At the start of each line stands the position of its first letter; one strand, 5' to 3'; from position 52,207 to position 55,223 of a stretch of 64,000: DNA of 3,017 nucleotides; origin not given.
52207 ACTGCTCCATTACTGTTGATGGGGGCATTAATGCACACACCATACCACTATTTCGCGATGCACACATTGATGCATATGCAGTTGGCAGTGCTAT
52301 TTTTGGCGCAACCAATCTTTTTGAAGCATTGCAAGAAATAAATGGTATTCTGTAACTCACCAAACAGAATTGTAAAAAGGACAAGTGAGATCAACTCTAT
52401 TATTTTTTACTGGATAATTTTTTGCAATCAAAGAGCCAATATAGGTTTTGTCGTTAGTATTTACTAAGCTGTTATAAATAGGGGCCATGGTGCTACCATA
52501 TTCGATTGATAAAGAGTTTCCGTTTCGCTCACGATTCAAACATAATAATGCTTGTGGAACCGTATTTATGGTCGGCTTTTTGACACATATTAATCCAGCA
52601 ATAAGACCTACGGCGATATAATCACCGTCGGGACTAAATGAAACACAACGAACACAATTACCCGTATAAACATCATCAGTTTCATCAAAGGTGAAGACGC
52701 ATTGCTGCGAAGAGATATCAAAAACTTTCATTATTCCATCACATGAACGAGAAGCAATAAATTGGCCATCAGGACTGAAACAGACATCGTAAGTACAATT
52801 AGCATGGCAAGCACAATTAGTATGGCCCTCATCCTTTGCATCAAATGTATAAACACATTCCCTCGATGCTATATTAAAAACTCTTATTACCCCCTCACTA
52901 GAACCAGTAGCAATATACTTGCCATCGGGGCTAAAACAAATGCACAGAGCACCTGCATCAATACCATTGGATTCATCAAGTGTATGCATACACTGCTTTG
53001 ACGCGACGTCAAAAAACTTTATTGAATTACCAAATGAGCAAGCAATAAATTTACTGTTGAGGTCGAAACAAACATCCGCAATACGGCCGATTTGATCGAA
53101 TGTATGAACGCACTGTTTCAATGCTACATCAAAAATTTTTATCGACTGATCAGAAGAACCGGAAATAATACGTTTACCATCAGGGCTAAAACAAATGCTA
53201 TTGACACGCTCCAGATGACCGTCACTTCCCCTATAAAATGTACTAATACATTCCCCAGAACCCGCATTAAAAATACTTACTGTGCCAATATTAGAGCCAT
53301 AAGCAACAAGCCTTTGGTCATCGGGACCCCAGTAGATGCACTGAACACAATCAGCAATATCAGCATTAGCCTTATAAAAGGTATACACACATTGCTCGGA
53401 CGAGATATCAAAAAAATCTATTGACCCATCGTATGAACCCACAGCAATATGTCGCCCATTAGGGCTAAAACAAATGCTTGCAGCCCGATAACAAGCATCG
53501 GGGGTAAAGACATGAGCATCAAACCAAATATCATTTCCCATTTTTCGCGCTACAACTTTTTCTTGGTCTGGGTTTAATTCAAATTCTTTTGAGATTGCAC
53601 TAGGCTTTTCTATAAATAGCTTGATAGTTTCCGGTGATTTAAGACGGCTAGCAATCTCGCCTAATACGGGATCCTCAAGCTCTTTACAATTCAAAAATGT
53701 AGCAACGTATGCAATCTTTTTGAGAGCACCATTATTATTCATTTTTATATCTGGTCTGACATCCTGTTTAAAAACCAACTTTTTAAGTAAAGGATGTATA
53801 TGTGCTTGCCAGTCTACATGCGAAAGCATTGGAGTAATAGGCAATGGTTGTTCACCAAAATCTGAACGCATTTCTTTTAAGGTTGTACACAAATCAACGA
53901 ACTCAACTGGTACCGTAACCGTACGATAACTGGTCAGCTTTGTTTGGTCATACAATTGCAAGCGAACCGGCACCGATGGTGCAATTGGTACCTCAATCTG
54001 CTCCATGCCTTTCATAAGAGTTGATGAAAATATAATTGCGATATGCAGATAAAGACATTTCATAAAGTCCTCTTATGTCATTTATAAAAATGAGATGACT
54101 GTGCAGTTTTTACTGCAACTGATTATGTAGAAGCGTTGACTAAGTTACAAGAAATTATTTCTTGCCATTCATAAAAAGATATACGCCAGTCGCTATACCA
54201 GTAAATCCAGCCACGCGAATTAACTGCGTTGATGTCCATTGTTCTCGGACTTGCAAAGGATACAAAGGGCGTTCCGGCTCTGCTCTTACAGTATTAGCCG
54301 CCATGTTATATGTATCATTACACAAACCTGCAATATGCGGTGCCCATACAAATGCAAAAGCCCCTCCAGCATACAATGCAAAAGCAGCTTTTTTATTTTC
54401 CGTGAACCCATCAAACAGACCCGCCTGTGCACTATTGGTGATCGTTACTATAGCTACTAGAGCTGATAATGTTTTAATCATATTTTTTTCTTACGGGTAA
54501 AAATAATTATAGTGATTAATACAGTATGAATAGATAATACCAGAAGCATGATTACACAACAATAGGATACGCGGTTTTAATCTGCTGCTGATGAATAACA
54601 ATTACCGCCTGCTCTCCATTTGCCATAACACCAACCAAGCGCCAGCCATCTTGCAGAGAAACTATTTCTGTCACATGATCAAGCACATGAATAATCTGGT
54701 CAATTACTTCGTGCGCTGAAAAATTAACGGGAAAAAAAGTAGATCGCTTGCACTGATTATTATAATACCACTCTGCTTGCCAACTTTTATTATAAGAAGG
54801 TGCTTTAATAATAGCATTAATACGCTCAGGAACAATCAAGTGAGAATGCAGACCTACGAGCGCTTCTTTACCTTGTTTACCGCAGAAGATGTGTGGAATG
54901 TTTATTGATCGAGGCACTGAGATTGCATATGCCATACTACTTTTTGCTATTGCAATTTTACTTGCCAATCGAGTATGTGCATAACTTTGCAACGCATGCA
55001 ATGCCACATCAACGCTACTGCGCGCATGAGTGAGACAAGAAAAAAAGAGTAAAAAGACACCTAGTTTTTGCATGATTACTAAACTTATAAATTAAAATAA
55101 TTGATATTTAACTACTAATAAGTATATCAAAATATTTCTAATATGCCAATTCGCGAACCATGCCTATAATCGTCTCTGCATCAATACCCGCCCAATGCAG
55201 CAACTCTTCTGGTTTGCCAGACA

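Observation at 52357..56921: Two paralogous proteins fusing a eukaryotic Skp1-like domain to a WD40 propeller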

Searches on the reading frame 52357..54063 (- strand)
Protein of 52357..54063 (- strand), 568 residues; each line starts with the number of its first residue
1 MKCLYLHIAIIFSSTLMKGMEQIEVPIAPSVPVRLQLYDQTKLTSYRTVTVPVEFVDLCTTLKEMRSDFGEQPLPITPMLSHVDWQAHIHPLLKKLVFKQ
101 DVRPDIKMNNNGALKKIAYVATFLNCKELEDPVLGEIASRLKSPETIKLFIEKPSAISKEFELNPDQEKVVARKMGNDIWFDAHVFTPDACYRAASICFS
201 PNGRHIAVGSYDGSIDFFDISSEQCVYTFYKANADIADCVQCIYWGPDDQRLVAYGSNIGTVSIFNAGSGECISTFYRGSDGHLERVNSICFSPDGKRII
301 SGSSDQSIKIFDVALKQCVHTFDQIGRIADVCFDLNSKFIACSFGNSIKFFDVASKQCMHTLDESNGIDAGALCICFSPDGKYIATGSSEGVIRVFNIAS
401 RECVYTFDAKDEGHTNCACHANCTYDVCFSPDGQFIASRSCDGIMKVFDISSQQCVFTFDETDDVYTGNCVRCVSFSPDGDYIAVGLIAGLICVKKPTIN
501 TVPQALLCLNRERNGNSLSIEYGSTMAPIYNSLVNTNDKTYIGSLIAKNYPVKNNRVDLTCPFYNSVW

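Call 3: search_protein_families(library=pfam, proteins=[window:52357-54063:-], max_evalue=10)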
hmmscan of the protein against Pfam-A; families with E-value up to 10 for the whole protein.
window:52357-54063:- (568 aa): 53 families (the best 25 are shown)
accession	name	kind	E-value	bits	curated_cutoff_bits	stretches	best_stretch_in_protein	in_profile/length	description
PF25174.1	Beta-prop_THOC3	-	2.7e-68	230.4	305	2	240-488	5-233/272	THOC3 beta-propeller domain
PF24814.1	WD40_Prp19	-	2.8e-51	174.7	320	2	241-486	10-238/281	Prp19 WD40 domain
PF25173.1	Beta-prop_WDR3_1st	-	3.5e-42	144.6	154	4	238-365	30-154/184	WDR3 first beta-propeller domain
PF24817.1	WD40_WDHD1_1st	-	5.6e-41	141.1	109.9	3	195-324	132-262/291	WDHD1 first WD40 domain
PF00400.38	WD40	-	4.8e-39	131.6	27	6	270-312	1-39/39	WD domain, G-beta repeat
PF12894.13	ANAPC4_WD40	-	6.1e-33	113.4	22.9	7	170-246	20-89/91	Anaphase-promoting complex subunit 4 WD40 domain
PF25175.1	Beta-prop_WDR5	-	6.6e-32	111.4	250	2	194-410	13-220/296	WDR5 beta-propeller domain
PF23414.1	Beta-prop_EML_2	-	8.9e-31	107.7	90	4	336-453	10-113/266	Echinoderm microtubule-associated protein second beta-propeller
PF25168.1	Beta-prop_WDR36-Utp21_2nd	-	2e-27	96.8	84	3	253-410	127-281/335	WDR36/Utp21 second beta-propeller domain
PF24807.1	WD40_CDC20-Fz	-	2.1e-27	96.6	200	4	194-323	54-174/292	CDC20/Fizzy WD40 domain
PF25172.1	Beta-prop_WDR3_2nd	-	1.7e-26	93.5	140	2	329-488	3-153/293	WDR3 second beta-propeller domain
PF24796.1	WDR55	-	2.7e-25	89.5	200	3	250-403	19-171/296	WDR55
PF23393.2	Beta-prop_WDR90_POC16_2nd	-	4.3e-23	82.4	60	4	338-463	8-120/291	WDR90/POC16, second beta-propeller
PF24105.1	Beta-prop_CAF1B_HIR1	-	8.7e-22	78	80.5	4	281-363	127-211/383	CAF1B/HIR1 beta-propeller domain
PF25171.1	Beta-prop_WDR36-Utp21_1st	-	2.8e-21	76.5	80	3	206-325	123-234/266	WDR36/Utp21 first beta-propeller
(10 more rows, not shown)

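Call 13: list_cluster_members(proteins=[window:52357-54063:-, window:55287-56921:-, window:55287-56987:-, window:48981-50630:-, window:54552-55073:-, window:54155-54481:-, window:57006-58898:-])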
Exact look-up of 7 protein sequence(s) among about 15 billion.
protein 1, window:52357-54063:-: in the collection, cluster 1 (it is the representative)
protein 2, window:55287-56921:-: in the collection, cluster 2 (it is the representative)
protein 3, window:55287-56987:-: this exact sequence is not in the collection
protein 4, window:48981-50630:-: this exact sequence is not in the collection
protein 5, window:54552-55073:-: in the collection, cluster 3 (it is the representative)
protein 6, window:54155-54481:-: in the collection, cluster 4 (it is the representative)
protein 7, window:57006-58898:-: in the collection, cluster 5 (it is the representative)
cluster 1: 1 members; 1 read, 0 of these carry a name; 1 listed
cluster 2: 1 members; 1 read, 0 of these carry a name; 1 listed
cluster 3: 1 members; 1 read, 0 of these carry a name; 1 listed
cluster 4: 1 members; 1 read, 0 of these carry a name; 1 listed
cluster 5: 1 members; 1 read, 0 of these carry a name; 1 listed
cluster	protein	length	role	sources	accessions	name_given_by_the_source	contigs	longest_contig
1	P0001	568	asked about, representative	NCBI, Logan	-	-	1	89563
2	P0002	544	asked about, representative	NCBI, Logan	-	-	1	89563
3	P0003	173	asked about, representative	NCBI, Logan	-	-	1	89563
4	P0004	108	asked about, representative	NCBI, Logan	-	-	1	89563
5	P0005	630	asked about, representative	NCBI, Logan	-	-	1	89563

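Call 14: find_encoding_contigs(protein=P0001, flank=10000, max_places=3)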
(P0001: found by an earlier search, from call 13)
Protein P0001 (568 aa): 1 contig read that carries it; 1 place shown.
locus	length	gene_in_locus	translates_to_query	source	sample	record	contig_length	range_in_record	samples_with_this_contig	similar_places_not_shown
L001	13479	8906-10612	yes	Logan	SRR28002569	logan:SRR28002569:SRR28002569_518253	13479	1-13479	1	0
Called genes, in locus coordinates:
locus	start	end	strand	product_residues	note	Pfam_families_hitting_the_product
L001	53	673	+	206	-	PF04199:Cyclase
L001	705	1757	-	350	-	PF03772:Competence (weak)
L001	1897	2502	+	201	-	-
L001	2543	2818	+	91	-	-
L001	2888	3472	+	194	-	-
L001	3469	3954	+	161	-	-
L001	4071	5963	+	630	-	PF00456:Transketolase_N, PF13292:DXP_synthase_N (weak), PF00676:E1_dh, PF02779:Transket_pyr, PF02780:Transketolase_C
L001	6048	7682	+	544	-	PF23381:Beta-prop_IFT122_1st, PF24796:WDR55, PF24805:EIF3I, PF25174:Beta-prop_THOC3, PF25175:Beta-prop_WDR5, PF24814:WD40_Prp19, PF24782:WD40_MABP1-WDR62_2nd, PF24807:WD40_CDC20-Fz, +34 more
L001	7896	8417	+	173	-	PF14436:EndoU_bacteria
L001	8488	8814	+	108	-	-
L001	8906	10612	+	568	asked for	PF23381:Beta-prop_IFT122_1st, PF24807:WD40_CDC20-Fz, PF24814:WD40_Prp19, PF24817:WD40_WDHD1_1st, PF25172:Beta-prop_WDR3_2nd, PF25174:Beta-prop_THOC3, PF25175:Beta-prop_WDR5, PF25171:Beta-prop_WDR36-Utp21_1st, +50 more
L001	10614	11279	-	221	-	PF00834:Ribul_P_3_epim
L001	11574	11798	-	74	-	-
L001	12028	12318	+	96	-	PF00166:Cpn10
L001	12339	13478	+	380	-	?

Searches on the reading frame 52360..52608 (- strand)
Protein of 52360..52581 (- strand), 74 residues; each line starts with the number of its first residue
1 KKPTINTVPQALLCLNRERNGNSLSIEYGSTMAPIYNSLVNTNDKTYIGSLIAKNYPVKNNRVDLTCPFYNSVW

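Call 49: search_solved_structures(query=A5, max_evalue=10, show_alignments=2)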
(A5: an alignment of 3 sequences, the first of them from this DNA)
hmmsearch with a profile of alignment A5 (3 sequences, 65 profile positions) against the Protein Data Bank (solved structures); distinct sequences matched with E-value up to 10: 3.
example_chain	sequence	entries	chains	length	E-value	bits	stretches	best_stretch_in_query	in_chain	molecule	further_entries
1ooc_A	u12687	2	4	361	0.38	13.9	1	29-57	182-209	Pectate lyase A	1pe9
1jrg_A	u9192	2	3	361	0.38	13.9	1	29-57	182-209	Pectate lyase | pectate lyase A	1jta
3q0i_A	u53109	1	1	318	1.4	12.2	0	3-22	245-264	Methionyl-tRNA formyltransferase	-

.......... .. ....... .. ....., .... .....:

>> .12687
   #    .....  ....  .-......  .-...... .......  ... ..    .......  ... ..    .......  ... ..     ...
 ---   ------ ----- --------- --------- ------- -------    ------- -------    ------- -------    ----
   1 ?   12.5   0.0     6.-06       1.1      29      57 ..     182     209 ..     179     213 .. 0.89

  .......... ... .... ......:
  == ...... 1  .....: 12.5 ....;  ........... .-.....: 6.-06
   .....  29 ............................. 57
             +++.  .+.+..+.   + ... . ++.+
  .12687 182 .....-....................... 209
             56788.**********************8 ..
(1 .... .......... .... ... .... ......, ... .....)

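Call 50: search_protein_families(library=pfam, proteins=[window:52360-52581:-], max_evalue=10)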
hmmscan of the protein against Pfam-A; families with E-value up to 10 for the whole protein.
seq(74 aa): 0 families

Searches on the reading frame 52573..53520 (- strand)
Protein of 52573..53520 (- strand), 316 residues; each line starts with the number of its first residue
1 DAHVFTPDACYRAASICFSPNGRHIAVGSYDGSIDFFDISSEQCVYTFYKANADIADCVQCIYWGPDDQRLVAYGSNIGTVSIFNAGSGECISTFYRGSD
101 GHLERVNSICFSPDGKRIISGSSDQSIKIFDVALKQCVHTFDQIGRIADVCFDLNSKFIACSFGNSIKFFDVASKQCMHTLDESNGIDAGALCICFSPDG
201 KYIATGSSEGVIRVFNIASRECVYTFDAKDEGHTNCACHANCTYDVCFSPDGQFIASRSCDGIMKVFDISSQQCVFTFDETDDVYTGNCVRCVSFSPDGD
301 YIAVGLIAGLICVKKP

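Call 69: search_solved_structures(query=window:52573-53520:-, max_evalue=1e-10)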
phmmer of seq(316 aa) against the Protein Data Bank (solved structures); distinct sequences matched with E-value up to 1e-10: 358 (the best 60 are shown).
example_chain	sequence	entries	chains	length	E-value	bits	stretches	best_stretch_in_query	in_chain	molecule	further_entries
2ymu_A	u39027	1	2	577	1.4e-55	191.9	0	61-131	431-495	WD-40 REPEAT PROTEIN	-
6ufx_A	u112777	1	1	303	3.8e-49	170.8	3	101-302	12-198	WD repeat-containing protein 5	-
2h68_A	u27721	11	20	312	4.5e-48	167.2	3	101-302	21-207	WD-repeat protein 5 | WD repeat-containing protein 5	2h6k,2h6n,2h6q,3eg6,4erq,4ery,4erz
3smr_A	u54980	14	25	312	4.5e-48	167.2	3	101-302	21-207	WD repeat-containing protein 5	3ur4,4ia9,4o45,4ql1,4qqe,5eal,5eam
7dno_A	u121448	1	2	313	5.7e-48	166.9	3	101-302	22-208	WD repeat-containing protein 5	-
2h9m_A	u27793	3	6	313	5.7e-48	166.9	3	101-302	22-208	WD-repeat protein 5 | WD repeat protein 5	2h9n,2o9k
4gm3_A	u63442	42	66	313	5.7e-48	166.9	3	101-302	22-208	WD repeat-containing protein 5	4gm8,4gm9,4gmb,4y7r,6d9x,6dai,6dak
8f1g_A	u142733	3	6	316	5.8e-48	166.9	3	101-302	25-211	WD repeat-containing protein 5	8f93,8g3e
4cy2_A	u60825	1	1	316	5.8e-48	166.9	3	101-302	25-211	WD REPEAT-CONTAINING PROTEIN 5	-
24xp_A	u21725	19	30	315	5.9e-48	166.8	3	101-302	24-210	WD repeat-containing protein 5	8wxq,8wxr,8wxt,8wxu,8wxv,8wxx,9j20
5sxm_A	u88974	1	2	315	5.9e-48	166.8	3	101-302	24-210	WD repeat-containing protein 5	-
6pg3_A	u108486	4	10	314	6e-48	166.8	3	101-302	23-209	WD repeat-containing protein 5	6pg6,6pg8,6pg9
7bcy_A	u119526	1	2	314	6e-48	166.8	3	101-302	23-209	WD repeat-containing protein 5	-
8x3s_A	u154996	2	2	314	6e-48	166.8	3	101-302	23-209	WD repeat-containing protein 5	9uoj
2h13_A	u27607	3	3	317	6e-48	166.8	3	101-302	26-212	WD-repeat protein 5 | WD repeat-containing protein 5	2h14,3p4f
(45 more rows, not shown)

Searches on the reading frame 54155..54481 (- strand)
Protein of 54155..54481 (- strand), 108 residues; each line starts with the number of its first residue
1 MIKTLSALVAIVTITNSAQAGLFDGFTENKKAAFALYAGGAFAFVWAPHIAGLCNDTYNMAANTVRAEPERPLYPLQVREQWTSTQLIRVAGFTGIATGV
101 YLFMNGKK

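Call 23: search_protein_families(library=pfam, proteins=[window:54155-54481:-], max_evalue=10)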
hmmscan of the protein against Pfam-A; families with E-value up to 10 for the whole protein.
window:54155-54481:- (108 aa): 2 families
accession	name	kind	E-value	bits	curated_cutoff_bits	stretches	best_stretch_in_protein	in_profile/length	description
PF02674.22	Colicin_V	-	0.031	14.7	29.3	1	9-104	4-75/144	Colicin V production protein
PF12338.13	RbcS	-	0.079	13.6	25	1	6-28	7-29/45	Ribulose-1,5-bisphosphate carboxylase small subunit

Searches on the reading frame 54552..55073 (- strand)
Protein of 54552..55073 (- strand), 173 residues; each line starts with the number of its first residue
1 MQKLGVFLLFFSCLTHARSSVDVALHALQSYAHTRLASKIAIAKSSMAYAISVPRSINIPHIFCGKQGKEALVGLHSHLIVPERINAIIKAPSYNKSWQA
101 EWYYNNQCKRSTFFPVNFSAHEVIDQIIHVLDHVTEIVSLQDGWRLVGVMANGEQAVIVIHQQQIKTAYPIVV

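Call 23: search_protein_families(library=pfam, proteins=[window:54552-55073:-], max_evalue=10)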
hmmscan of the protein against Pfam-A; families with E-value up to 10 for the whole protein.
window:54552-55073:- (173 aa): 2 families
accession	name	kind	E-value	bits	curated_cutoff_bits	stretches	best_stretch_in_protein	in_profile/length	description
PF14436.11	EndoU_bacteria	-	2.5e-08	34.8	25.3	1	60-171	6-128/129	Bacterial EndoU nuclease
PF18743.7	AHJR-like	-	0.018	15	26.1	1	130-166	71-107/123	REase_AHJR-like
